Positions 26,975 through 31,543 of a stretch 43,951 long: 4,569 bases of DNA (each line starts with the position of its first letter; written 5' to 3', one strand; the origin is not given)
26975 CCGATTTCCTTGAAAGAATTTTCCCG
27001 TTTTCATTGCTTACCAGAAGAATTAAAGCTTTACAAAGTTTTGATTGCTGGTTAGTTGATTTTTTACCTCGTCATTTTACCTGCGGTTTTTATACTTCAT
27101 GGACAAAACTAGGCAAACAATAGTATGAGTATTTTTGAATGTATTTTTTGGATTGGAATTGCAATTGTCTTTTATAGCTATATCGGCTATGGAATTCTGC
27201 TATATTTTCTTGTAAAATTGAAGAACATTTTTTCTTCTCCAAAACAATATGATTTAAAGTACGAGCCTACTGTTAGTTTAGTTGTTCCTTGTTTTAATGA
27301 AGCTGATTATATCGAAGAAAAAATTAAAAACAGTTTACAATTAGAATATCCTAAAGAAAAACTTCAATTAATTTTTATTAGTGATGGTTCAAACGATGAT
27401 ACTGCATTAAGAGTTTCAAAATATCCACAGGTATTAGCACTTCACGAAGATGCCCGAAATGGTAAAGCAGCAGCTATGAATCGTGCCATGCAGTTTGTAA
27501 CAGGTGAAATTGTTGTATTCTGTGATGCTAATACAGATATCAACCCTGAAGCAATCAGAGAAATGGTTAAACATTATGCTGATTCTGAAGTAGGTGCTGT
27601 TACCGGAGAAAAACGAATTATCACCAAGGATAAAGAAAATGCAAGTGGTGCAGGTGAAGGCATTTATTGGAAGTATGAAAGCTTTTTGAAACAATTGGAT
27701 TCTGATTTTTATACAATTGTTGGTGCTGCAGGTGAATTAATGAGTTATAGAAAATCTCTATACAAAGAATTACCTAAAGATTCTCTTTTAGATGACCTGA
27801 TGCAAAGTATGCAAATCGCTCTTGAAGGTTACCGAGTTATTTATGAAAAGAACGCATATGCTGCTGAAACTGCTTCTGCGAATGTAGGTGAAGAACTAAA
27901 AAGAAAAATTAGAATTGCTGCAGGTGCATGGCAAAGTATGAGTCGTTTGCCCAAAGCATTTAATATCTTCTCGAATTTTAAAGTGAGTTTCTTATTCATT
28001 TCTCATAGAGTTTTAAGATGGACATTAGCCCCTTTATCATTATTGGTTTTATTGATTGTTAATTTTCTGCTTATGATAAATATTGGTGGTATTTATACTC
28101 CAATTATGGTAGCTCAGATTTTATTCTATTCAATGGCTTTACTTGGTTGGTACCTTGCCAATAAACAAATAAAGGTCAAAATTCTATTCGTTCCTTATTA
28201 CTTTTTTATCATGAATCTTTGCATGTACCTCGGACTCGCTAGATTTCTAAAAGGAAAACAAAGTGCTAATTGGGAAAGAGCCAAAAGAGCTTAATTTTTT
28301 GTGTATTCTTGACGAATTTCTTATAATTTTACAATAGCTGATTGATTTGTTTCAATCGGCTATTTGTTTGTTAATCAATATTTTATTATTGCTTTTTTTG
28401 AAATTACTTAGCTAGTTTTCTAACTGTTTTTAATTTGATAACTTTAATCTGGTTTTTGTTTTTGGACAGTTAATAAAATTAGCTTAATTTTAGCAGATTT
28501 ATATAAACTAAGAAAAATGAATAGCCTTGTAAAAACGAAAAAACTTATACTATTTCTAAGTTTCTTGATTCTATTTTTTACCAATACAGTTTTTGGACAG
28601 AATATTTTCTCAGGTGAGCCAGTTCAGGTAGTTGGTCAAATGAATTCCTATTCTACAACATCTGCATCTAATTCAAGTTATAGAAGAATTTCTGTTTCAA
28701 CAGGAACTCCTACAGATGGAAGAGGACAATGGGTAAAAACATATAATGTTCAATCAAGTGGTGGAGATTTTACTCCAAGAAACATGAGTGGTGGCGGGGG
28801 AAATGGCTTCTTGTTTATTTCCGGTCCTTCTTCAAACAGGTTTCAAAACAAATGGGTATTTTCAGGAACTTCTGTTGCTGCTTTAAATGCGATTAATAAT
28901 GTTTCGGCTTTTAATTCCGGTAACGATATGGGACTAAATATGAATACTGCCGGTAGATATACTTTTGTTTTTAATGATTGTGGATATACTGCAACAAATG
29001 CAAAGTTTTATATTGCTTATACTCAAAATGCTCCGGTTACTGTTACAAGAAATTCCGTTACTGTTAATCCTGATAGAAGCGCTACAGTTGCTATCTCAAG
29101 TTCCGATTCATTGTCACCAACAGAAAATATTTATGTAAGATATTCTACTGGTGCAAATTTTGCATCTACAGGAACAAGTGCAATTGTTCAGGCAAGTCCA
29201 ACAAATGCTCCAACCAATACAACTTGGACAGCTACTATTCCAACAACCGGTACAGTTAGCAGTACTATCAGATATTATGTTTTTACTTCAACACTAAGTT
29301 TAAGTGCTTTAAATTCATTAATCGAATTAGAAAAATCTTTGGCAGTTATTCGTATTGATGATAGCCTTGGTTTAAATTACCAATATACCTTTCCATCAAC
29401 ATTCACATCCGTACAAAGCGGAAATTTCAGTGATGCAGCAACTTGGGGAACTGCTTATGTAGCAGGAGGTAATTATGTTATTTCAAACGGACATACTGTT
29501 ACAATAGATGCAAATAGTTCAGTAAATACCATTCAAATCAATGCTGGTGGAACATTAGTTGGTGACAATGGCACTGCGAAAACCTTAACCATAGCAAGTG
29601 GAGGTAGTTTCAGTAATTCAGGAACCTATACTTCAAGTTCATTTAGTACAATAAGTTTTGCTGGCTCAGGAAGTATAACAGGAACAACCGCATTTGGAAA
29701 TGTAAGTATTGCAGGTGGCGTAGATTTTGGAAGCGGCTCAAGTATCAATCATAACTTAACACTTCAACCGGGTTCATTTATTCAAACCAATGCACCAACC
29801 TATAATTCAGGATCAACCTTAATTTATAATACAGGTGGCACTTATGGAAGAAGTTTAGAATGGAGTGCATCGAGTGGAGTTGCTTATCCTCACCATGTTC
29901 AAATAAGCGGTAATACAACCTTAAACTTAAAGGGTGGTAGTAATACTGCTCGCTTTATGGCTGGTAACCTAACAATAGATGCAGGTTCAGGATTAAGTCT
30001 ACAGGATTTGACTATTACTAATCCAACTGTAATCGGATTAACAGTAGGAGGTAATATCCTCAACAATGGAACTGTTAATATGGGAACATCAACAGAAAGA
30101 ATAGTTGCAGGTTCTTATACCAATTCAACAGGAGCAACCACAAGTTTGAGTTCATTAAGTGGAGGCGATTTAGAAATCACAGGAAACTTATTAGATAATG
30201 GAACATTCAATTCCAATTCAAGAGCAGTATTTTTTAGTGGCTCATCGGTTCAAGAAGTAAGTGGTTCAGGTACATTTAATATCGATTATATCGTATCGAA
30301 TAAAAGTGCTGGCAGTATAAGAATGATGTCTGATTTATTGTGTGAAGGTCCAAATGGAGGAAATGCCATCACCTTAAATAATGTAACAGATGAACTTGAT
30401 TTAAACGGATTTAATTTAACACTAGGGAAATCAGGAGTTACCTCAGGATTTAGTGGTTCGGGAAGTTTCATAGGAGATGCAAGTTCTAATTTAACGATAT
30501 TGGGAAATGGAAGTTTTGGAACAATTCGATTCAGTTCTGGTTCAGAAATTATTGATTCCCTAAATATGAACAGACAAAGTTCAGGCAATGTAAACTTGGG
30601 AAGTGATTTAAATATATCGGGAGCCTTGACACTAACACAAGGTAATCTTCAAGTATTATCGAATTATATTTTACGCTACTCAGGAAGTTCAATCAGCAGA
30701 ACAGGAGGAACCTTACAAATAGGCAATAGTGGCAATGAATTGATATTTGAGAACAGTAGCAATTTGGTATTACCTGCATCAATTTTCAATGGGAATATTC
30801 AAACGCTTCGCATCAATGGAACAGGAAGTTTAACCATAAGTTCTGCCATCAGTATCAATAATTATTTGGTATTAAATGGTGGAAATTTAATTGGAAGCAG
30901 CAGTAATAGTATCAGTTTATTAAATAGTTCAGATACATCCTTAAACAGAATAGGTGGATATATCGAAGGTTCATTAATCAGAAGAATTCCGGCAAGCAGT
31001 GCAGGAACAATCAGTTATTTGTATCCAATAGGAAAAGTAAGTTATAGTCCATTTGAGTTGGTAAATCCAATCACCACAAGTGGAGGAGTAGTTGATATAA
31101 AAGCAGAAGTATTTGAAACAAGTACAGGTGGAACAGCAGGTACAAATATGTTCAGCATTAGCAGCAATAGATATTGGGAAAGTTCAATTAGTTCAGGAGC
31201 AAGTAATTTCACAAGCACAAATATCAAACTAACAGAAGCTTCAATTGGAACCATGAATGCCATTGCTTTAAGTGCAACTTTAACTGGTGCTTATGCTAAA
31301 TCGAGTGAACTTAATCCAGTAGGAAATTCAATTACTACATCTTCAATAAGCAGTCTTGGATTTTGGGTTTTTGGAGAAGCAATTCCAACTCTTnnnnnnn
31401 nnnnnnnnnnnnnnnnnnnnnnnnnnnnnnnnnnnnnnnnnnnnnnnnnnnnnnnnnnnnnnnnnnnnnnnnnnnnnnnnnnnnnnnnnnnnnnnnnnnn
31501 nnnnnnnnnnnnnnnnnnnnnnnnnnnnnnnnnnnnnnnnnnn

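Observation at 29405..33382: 1,989-bp in-frame tandem duplication in a surface-protein gene with a 1,647-bp base-perfect core and diverged edges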

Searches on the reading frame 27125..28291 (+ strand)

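Call 8: search_protein_families(library=pfam, proteins=[window:27125-28291:+], max_evalue=0.00001)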
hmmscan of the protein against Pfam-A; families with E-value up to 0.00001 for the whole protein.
window:27125-28291:+ (389 aa): 5 families
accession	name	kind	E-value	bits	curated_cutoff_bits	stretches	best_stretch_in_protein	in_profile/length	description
PF00535.33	Glycos_transf_2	-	3.1e-24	86.2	23.3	1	51-216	1-167/168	Glycosyl transferase family 2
PF13641.12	Glyco_tranf_2_3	-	1.3e-15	58.5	27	1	48-263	1-226/230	Glycosyltransferase like family 2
PF10111.15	Glyco_tranf_2_2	-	1.3e-08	35.2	27.3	1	53-149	3-104/276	Glycosyltransferase like family 2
PF13632.12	Glyco_trans_2_3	-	2.4e-08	34.5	27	1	129-321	1-194/198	Glycosyl transferase family group 2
PF13506.12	Glyco_transf_21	-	3.9e-08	33.4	21.7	1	109-263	13-171/174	Glycosyl transferase family 21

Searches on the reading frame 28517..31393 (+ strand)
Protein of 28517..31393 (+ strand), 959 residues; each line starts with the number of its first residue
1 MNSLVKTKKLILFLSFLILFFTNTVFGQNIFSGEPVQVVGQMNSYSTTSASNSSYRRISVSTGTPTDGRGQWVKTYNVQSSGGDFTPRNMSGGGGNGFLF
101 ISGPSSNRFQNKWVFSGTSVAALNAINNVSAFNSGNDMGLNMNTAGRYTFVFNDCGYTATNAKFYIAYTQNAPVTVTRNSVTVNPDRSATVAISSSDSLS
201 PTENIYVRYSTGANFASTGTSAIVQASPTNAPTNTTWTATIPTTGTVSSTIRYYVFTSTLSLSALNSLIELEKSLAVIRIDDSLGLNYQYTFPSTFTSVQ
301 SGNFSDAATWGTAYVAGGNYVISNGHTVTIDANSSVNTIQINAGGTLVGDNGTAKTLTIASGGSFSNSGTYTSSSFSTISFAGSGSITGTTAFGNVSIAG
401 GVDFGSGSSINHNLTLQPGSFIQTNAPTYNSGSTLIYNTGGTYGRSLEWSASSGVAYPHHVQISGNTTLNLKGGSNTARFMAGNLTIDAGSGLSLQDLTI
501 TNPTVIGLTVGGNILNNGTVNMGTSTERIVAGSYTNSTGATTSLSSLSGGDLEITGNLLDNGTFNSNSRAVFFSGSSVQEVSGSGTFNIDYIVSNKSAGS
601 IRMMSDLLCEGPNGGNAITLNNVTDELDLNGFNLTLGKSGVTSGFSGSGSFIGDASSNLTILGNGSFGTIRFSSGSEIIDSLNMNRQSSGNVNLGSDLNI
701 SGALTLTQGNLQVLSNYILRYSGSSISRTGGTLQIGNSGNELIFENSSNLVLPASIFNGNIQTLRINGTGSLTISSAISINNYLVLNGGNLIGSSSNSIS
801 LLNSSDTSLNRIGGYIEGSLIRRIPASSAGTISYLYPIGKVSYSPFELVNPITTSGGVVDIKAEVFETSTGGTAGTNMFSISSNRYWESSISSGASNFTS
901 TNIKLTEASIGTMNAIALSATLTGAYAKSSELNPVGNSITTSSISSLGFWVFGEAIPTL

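Call 44: predict_structure(alignment_id=A1)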
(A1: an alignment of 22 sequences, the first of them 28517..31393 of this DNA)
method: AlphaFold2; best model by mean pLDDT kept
length: 959 residues; sequences in the alignment: 22
mean_pLDDT: 72.0   pTM: 0.62
mean pLDDT of the five models: 72.0, 70.4, 70.1, 66.5, 65.2
residues with pLDDT >= 90: 287; 70-90: 306; 50-70: 140; < 50: 226
segments of 3 or more residues with pLDDT < 50: 1-3, 21-41, 47-51, 86-114, 116-119, 131-139, 156-160, 804-814, 822-959
pLDDT, mean of each block of 10 residues (from residue 1): 59 63 36 42 50 61 56 72 48 43 42 45 74 43 72 56 78 85 80 88 90 73 88 79 79 91 90 85 69 88 92 85 96 93 92 87 95 88 94 93 92 94 91 94 84 83 95 74 95 80 71 96 79 95 74 92 86 92 87 89 92 79 92 90 89 92 88 91 81 89 81 84 76 59 81 72 77 74 67 63 46 49 43 37 38 38 33 29 32 33 37 37 38 37 36 38
secondary structure, 60 per line:
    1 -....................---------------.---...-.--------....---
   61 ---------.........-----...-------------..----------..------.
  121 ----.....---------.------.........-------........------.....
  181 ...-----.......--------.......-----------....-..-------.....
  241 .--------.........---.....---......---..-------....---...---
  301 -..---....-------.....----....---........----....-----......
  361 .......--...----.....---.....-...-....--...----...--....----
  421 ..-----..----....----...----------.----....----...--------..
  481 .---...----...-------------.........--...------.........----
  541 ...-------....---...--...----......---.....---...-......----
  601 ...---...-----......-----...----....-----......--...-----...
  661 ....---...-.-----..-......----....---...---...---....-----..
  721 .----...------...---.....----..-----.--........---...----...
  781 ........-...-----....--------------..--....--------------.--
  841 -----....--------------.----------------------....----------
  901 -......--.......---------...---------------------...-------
elements in order (helices of 4 or more, strands of 3 or more residues): H2-21 E41-43 E54-57 E70-78 E84-86 E125-129 E146-154 E162-169 E176-183 E189-195 E204-210 E222-225 E236-241 E250-258 H262-266 H270-275 E288-291 E295-297 H307-310 E318-322 E327-330 E334-341 E346-349 E355-367 E370-372 E377-381 E385-389 E391-393 E395-398 E401-403 E408-410 E413-416 E434-437 E442-444 E460-463 E468-470 E479-481 E485-487 E492-494 E508-516 E519-521 E528-536 E541-543 E551-554 E558-560 E563-565 E570-575 E579-583 E587-589 E591-596 E601-603 E607-609 E615-620 E626-628 E633-636 E642-647 E650-652 E658-664 E668-670 E681-686 E691-694 E698-700 E704-706 E710-713 E719-721 E726-728 E735-737 E741-745 E760-767 E771-773 E778-788 E790-792 E798-801 E820-823 E846-849 E887-890 E902-907 H910-916 E926-928 E950-952
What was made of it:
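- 28598..29404 (+): N-terminal domain of about 270 aa, not duplicated. The AF2 model is beta-rich and only partly confident (call 44).
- On Periscope proteins: The AF2 model gives a confident beta-solenoid-like stretch for residues about 300-800, but residues 822-959 are below pLDDT 50 (call 44).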

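Call 47: fold_search(model_id=the predicted structure, library=pdb)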
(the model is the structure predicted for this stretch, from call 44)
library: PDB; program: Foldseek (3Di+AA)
matches with E <= 10: 1124; with E <= 0.001: 0
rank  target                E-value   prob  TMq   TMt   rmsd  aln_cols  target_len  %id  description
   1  4kh3                  1.5e-02  0.54  0.14  0.21  15.5       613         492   13  Structure of a bacterial self-associating protein (released 2014-01-15)
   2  5e4e_C                4.9e-02  0.84  0.09  0.24  15.0       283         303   10  Engineered Interleukin-13 bound to receptor (released 2015-12-02)
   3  7ptp_A                7.3e-02  0.35  0.09  0.12  18.9       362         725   11  In-situ structure of pentameric S-layer protein (released 2021-12-15)
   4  9mne_B                7.7e-02  0.23  0.16  0.17  25.1       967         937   11  Crystal structure of enteropathogenic Escherichia coli EspC (released 2025-10-29)
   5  7y6e_A                8.4e-02  0.57  0.09  0.26  14.8       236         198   13  Crystal structure of sDscam FNIII23 domains, isoform Beta2v6 (released 2023-05-24)
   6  3utz_A                9.6e-02  0.14  0.06  0.16  16.3       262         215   12  Endogenous-like inhibitory antibodies targeting activated metalloproteinase motifs show therapeutic potential (released 2011-12-14)
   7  5e53_A                1.0e-01  0.60  0.09  0.24  15.8       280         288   10  Crystal structure of chicken CNTN1 FN1-FN3 domains (released 2016-08-31)
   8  3ak5_A                1.0e-01  0.18  0.16  0.16  25.6       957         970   12  Hemoglobin protease (Hbp) passenger missing domain-2 (released 2010-10-06)
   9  1ow0_A                1.1e-01  0.28  0.08  0.22  13.4       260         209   10  Crystal structure of human FcaRI bound to IgA1-Fc (released 2003-05-27)
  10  5j44_A                1.1e-01  0.28  0.18  0.17  25.1       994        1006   10  Crystal structure of the Secreted Extracellular protein A (SepA) from Shigella flexneri (released 2017-04-12)
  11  7qm2_D                1.2e-01  1.00  0.09  0.44   4.4       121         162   15  Crystal structure of the PP1/PTG/beta-cyclodextrin ternary complex (released 2022-11-02)
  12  9mne_A                1.2e-01  0.21  0.16  0.17  23.9       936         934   10  Crystal structure of enteropathogenic Escherichia coli EspC (released 2025-10-29)
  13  2ibg_B                1.3e-01  0.47  0.08  0.29  16.0       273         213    8  Crystal Structure of Hedgehog Bound to the FNIII Domains of Ihog (released 2006-10-24)
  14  1ad9_A                1.3e-01  0.21  0.07  0.21  16.3       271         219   12  IGG-FAB FRAGMENT OF ENGINEERED HUMAN MONOCLONAL ANTIBODY CTM01 (released 1998-02-25)
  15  3hn3_E                1.4e-01  0.20  0.06  0.09  16.5       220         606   13  Human beta-glucuronidase at 1.7 A resolution (released 2009-12-01)
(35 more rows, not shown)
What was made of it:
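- Closest known: Beta-helix passenger domains of autotransporters. Same: The best, though non-significant, fold matches of residues about 300-800 are these beta-helices (call 47).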
